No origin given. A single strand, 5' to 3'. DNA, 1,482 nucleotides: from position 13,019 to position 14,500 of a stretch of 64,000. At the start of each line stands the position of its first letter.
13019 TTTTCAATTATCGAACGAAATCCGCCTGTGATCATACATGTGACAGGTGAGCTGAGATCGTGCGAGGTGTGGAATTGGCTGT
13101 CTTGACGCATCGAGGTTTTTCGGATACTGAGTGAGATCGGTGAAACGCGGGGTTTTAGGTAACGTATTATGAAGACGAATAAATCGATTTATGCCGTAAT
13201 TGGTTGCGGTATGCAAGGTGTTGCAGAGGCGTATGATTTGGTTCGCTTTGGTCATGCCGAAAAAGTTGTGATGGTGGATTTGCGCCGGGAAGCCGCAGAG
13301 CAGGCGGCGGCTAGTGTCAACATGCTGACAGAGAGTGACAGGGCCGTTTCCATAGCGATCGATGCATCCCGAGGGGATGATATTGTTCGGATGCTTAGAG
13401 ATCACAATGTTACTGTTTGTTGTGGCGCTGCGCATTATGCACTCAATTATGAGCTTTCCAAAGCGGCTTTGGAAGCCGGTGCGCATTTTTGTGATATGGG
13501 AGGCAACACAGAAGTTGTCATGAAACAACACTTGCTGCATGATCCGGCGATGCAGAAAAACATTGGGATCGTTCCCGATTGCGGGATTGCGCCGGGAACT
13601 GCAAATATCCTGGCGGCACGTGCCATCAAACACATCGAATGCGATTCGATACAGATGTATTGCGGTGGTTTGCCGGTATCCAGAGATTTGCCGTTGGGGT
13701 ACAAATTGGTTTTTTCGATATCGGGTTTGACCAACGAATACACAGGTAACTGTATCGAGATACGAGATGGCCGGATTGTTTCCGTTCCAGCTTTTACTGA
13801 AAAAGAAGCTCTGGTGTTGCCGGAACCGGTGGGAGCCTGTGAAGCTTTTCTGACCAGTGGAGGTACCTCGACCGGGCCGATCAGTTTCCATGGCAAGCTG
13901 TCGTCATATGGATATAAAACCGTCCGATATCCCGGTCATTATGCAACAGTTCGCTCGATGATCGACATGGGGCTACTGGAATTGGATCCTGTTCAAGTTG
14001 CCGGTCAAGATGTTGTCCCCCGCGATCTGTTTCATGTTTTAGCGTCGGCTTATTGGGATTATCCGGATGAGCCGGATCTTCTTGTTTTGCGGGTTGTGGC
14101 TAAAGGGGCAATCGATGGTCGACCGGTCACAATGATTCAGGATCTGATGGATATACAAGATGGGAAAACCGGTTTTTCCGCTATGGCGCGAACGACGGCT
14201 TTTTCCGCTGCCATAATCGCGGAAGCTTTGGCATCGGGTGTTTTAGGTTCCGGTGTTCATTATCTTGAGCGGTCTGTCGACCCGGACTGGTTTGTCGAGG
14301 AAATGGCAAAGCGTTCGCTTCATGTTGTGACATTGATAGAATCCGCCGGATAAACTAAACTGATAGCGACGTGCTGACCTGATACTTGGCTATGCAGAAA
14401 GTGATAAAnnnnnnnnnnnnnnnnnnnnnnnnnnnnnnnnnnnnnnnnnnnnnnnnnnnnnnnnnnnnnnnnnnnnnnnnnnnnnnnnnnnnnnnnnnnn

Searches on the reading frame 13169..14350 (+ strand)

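Call 86: search_protein_families(library=pfam, proteins=[window:13169-14350:+], max_evalue=0.0001)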
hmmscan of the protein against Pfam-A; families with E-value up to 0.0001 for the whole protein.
window:13169-14350:+ (394 aa): 2 families
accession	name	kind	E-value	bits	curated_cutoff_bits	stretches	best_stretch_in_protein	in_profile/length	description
PF16653.10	Sacchrp_dh_C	-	4.8e-34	119.1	31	1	139-382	1-263/265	Saccharopine dehydrogenase C-terminal domain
PF03435.24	Sacchrp_dh_NADP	-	2.5e-10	41.2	25.1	1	10-124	3-118/129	Saccharopine dehydrogenase NADP binding domain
